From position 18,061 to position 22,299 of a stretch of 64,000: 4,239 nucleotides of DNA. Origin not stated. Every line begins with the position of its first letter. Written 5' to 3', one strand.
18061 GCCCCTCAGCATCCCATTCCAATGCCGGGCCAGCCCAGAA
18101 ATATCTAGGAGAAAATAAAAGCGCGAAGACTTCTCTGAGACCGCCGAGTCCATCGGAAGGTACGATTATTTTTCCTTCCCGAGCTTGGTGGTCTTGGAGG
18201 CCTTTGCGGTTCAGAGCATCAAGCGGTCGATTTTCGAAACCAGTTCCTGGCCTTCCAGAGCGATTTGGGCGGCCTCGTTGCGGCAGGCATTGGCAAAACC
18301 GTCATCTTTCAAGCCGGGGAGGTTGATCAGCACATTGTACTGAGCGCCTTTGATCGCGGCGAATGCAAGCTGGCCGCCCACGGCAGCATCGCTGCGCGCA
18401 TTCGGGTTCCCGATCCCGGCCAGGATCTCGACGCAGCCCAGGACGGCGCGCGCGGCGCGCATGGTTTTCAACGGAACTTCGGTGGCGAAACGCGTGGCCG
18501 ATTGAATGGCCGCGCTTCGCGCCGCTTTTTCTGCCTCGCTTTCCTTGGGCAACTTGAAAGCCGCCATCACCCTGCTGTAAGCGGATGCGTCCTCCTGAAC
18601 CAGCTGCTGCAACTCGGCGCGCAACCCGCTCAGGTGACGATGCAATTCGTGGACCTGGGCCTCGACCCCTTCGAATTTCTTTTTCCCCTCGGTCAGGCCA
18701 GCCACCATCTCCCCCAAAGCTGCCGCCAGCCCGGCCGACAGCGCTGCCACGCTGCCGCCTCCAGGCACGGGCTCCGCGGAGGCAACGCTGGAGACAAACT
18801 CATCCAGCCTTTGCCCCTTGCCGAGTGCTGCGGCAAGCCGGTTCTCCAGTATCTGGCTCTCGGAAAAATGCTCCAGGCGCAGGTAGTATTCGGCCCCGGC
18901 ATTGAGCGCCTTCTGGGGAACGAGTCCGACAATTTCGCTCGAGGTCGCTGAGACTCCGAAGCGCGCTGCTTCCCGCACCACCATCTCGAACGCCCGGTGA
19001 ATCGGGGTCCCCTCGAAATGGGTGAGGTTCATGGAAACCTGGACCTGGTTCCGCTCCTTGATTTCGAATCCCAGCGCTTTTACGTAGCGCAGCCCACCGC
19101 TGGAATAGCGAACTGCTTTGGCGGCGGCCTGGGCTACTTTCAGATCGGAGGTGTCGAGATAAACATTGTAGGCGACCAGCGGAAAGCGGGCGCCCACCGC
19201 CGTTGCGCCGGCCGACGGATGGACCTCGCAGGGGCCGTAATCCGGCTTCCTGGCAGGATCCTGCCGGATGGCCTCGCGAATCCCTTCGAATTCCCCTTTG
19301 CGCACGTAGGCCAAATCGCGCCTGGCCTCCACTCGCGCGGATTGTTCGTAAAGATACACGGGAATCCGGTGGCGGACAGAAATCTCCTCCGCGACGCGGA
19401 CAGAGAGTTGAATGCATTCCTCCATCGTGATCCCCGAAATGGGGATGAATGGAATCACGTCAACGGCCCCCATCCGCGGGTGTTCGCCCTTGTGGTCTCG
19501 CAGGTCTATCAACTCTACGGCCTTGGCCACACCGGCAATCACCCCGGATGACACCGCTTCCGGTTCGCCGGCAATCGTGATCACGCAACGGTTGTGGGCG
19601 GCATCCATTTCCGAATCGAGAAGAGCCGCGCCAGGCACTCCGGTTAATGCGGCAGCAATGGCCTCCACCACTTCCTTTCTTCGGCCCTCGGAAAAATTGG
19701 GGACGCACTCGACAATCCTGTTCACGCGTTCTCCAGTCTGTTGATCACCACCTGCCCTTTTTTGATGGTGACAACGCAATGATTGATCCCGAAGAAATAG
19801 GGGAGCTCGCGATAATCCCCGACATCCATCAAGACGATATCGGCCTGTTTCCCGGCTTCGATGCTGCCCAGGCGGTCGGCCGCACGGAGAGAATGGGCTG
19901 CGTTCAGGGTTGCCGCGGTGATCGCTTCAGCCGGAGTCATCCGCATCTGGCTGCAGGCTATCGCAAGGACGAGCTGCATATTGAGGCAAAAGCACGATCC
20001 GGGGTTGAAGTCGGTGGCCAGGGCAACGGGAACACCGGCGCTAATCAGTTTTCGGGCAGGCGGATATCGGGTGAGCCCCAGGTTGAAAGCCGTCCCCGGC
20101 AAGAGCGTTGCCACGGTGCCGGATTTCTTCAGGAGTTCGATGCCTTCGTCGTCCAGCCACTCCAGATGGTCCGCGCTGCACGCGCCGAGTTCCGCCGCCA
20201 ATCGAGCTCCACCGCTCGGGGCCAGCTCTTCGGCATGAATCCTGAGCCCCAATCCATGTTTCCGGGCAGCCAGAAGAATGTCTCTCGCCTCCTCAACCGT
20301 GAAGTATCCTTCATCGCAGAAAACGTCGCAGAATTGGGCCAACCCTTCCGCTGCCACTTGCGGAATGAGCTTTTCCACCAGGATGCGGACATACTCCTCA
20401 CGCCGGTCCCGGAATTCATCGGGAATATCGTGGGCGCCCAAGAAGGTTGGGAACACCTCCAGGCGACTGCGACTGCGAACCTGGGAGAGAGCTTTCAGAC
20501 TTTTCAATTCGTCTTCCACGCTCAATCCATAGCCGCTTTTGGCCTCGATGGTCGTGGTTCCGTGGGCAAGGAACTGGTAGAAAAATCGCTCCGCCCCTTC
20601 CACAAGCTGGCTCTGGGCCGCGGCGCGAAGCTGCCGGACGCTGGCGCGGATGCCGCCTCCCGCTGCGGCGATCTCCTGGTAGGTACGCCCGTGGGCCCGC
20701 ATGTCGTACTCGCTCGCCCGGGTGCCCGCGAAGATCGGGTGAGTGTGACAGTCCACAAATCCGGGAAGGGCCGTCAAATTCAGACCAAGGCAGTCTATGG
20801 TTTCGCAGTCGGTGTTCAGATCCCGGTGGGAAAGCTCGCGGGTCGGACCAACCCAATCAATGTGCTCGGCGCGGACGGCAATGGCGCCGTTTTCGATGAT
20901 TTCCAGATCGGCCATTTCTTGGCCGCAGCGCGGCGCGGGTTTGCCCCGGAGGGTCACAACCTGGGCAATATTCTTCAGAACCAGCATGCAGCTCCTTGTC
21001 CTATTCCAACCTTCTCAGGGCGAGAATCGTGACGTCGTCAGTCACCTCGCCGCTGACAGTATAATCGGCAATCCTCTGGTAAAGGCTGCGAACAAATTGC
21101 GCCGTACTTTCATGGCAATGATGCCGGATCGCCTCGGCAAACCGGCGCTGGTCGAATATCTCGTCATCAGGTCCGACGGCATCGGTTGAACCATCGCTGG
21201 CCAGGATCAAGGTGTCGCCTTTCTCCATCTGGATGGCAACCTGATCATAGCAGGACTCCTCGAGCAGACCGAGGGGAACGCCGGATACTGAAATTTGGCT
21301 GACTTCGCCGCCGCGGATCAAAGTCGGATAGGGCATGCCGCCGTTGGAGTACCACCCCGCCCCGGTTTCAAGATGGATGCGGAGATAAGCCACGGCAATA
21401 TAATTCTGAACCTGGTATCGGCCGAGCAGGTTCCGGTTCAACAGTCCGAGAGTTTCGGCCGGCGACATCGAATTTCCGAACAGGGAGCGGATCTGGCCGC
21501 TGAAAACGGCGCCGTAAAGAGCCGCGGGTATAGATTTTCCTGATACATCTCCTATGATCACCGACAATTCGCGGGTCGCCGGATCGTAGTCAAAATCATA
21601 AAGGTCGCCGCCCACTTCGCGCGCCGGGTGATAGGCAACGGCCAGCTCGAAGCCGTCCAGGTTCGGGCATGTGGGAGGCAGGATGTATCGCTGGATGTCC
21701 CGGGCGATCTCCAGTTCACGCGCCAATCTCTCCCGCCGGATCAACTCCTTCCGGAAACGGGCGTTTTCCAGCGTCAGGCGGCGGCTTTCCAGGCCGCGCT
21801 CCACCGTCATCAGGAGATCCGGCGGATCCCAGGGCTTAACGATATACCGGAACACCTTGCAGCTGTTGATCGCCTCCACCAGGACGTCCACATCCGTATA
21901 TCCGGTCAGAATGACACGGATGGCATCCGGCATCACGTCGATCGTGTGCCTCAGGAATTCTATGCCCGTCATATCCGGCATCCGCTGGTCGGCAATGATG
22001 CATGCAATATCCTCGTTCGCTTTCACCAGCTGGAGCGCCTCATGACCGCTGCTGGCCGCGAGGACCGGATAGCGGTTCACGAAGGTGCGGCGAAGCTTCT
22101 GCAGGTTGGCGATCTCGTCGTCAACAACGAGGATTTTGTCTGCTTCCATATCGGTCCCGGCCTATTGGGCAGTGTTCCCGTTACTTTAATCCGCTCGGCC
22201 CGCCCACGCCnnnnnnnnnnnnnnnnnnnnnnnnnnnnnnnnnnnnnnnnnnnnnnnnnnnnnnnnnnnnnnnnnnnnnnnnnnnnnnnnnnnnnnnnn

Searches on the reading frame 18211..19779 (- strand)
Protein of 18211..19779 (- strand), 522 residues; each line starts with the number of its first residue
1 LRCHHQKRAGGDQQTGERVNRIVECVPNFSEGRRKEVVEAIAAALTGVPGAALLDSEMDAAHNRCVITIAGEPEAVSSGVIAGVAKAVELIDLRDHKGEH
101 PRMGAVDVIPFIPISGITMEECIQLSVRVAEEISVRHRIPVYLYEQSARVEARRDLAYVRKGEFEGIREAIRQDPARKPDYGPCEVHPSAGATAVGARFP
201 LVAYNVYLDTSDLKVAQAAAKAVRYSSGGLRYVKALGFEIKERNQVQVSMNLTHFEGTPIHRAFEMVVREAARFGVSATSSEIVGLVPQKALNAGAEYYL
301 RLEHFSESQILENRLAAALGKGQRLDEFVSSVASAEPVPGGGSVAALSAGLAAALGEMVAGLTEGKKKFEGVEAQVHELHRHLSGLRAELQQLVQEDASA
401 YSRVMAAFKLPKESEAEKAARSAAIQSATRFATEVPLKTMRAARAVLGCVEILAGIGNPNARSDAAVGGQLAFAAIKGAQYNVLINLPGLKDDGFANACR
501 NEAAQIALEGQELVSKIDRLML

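Call 6: search_protein_families(library=pfam, proteins=[window:18211-19779:-], max_evalue=0.001)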
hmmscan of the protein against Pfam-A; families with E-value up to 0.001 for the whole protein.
window:18211-19779:- (522 aa): 3 families
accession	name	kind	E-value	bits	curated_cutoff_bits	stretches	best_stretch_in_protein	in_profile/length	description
PF07837.17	FTCD_N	-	7.1e-71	238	27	1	22-198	1-176/176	Formiminotransferase domain, N-terminal subdomain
PF04961.17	FTCD_C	-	4e-62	209.6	24.5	1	325-504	2-181/182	Formiminotransferase-cyclodeaminase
PF02971.19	FTCD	-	3.9e-26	92.1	24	1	201-309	2-119/145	Formiminotransferase domain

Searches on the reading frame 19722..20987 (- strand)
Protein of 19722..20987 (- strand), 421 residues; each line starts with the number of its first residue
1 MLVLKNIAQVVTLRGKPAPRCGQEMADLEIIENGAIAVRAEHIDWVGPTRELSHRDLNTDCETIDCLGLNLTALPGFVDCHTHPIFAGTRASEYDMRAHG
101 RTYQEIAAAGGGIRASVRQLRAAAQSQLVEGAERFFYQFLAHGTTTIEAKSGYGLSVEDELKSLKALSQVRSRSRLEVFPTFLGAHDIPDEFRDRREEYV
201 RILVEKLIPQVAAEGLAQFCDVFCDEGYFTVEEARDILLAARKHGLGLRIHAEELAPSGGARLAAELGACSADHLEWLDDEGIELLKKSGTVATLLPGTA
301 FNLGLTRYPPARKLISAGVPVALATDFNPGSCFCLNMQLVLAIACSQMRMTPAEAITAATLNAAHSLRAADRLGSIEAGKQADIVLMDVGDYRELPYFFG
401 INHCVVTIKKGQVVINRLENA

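Call 6: search_protein_families(library=pfam, proteins=[window:19722-20987:-], max_evalue=0.001)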
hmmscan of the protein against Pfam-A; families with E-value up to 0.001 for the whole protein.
window:19722-20987:- (421 aa): 2 families
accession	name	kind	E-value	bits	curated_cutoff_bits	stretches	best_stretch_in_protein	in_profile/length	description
PF01979.26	Amidohydro_1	-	8.6e-27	94.7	25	1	73-414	2-345/345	Amidohydrolase family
PF07969.17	Amidohydro_3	-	1.2e-20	75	29.7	1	123-415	152-472/472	Amidohydrolase family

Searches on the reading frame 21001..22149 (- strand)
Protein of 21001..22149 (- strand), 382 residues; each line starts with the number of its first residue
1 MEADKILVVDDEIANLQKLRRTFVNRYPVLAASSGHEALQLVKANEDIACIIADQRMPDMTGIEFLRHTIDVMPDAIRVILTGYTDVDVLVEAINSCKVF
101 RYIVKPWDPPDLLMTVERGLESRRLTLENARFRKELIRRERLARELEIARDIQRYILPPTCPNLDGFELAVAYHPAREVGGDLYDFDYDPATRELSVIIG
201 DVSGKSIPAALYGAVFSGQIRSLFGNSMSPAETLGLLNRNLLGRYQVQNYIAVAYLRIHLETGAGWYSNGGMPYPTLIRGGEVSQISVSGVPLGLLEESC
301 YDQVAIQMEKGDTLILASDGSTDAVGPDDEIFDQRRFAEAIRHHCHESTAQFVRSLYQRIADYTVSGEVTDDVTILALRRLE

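Call 3: search_protein_families(library=pfam, proteins=[window:21001-22149:-], max_evalue=1)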
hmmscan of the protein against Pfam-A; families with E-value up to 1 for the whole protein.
window:21001-22149:- (382 aa): 4 families
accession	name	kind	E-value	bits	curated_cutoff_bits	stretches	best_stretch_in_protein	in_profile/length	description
PF07228.17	SpoIIE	-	9.1e-41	140.4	25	1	194-380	4-191/192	Stage II sporulation protein E (SpoIIE)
PF00072.30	Response_reg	-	6.3e-17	62.2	30.2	1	6-116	1-110/111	Response regulator receiver domain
PF03709.21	OKR_DC_1_N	-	0.027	15.2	29.3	1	13-55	3-46/111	Orn/Lys/Arg decarboxylase, N-terminal domain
PF08946.15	Osmo_CC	-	0.11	13.3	24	1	5-29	20-44/46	Osmosensory transporter coiled coil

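Call 4: search_protein_families(library=ncbifam, proteins=[window:21001-22149:-], max_evalue=1)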
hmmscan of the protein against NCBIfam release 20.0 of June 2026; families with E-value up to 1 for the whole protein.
window:21001-22149:- (382 aa): 66 families (the best 25 are shown)
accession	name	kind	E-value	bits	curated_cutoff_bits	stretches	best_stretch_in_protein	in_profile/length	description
NF053512.1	nitric_RR_NosR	exception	7.8e-41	140.5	400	1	6-140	1-135/422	response regulator c-di-GMP phosphodiesterase, NosR family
NF045505.1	RR_RssB_Pseudo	equivalog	1.9e-27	96.4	700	1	6-380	8-391/394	two-component system response regulator RssB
NF008469.0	PRK11361.1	equivalog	1.9e-16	59.8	714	1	3-139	4-139/461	acetoacetate metabolism transcriptional regulator AtoC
NF052313.1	T9SS_RR_PorX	equivalog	3.8e-15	55.7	300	1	5-132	2-128/513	T9SS response regulator signal transducer PorX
NF006900.1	PRK09390.1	equivalog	1.6e-14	53.9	255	1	4-139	5-139/203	response regulator FixJ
NF011695.0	PRK15115.1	equivalog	8e-13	47.9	763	1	3-150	6-152/445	two-component system response regulator GlrR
NF047793.1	ResRegPgtA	equivalog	1e-12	47.7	650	1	4-142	6-143/414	two-component system response regulator PgtA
NF007689.0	PRK10365.1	equivalog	2.4e-12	46.4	760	1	5-122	7-123/441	sigma-54-dependent response regulator transcription factor ZraR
NF038263.1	prot_phos_SiaA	equivalog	8e-12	44.5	700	1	117-379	387-656/658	biofilm regulation protein phosphatase SiaA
NF033791.1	ActR_PrrA_rreg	equivalog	4.1e-11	43.2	250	1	5-130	3-127/173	ActR/PrrA/RegA family redox response regulator transcription factor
NF050064.1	BlResRespRegCbrR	equivalog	7.9e-11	41.5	600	1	5-122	125-243/415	bile resistance response regulator CbrR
TIGR01818.1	ntrC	equivalog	1.2e-10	40.8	558.6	1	6-126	1-120/463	nitrogen regulation protein NR(I)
NF051870.1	NAssimRespRegNtrX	equivalog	1.8e-10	40.3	600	1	4-152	2-151/452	nitrogen assimilation response regulator NtrX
NF052574.1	HisKinEspCMyxo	equivalog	7e-10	37.7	1200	1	5-121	667-784/785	serine histidine kinase EspC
NF046022.1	RespRegCpdRBruc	equivalog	1.5e-09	37.9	180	1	5-121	3-118/120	cell cycle two-component system response regulator CpdR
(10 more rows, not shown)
